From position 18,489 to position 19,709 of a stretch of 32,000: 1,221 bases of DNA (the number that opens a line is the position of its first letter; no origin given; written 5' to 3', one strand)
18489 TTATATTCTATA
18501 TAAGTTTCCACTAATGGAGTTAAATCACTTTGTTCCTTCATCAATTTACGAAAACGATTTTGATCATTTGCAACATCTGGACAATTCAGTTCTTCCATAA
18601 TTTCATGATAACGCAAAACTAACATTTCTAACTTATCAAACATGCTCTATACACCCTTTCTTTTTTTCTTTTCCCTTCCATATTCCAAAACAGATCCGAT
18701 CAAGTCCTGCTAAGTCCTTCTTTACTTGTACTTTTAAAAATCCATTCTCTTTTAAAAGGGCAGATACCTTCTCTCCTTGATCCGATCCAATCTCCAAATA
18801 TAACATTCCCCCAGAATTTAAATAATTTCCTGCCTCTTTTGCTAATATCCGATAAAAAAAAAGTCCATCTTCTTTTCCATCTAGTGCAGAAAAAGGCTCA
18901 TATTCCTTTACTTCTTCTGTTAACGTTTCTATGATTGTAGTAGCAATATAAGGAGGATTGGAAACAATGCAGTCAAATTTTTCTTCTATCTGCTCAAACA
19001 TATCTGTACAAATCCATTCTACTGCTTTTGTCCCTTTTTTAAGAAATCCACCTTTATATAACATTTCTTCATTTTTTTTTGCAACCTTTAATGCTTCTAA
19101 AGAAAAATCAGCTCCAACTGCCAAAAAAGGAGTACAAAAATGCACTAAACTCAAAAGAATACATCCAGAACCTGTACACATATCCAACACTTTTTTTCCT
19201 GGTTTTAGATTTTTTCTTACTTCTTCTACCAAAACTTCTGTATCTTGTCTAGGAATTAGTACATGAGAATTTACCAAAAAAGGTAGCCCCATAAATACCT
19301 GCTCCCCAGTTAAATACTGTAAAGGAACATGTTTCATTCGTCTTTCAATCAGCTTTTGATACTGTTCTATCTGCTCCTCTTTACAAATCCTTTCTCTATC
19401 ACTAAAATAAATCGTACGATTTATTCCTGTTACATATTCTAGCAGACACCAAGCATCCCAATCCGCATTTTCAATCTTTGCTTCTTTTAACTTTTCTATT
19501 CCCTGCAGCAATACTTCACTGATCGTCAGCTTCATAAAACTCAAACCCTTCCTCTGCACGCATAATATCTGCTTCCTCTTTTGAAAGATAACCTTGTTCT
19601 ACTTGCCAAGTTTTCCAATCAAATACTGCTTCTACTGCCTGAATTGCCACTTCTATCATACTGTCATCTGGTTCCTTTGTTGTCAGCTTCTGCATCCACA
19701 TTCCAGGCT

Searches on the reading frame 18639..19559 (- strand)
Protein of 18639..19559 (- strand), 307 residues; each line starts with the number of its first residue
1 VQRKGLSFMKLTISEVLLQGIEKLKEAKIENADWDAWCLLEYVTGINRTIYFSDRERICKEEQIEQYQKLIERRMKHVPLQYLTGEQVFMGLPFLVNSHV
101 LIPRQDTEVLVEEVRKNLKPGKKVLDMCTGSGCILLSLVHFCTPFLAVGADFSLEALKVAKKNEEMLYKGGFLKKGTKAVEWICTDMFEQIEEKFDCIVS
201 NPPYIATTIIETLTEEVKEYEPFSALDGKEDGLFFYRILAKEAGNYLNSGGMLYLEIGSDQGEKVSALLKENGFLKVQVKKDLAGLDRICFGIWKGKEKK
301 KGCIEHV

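Call 82: search_protein_families(library=pfam, proteins=[window:18639-19559:-], max_evalue=0.001)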
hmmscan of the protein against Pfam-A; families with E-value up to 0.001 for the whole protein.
window:18639-19559:- (307 aa): 8 families
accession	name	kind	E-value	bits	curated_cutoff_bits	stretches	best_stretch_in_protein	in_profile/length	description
PF17827.6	PrmC_N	-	1.4e-21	77.2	23.4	1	15-85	1-71/71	PrmC N-terminal domain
PF05175.20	MTS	-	6.7e-11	42.6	23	1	107-207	20-111/170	Methyltransferase small domain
PF13847.12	Methyltransf_31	-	2.3e-06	27.8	27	1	119-201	2-81/145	Methyltransferase domain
PF13649.12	Methyltransf_25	-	7.9e-06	26.9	27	1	124-206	1-78/97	Methyltransferase domain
PF07669.17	Eco57I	-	9.8e-06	26.2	25.3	1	172-218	51-98/171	Eco57I restriction-modification methylase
PF06325.19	PrmA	-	4e-05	23.7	22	1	107-219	148-248/296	Ribosomal protein L11 methyltransferase (PrmA)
PF02384.22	N6_Mtase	-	4.2e-05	23.5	20.4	1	103-221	31-151/311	N-6 DNA Methylase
PF13489.12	Methyltransf_23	-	0.00019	21.7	27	0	111-201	13-88/164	Methyltransferase domain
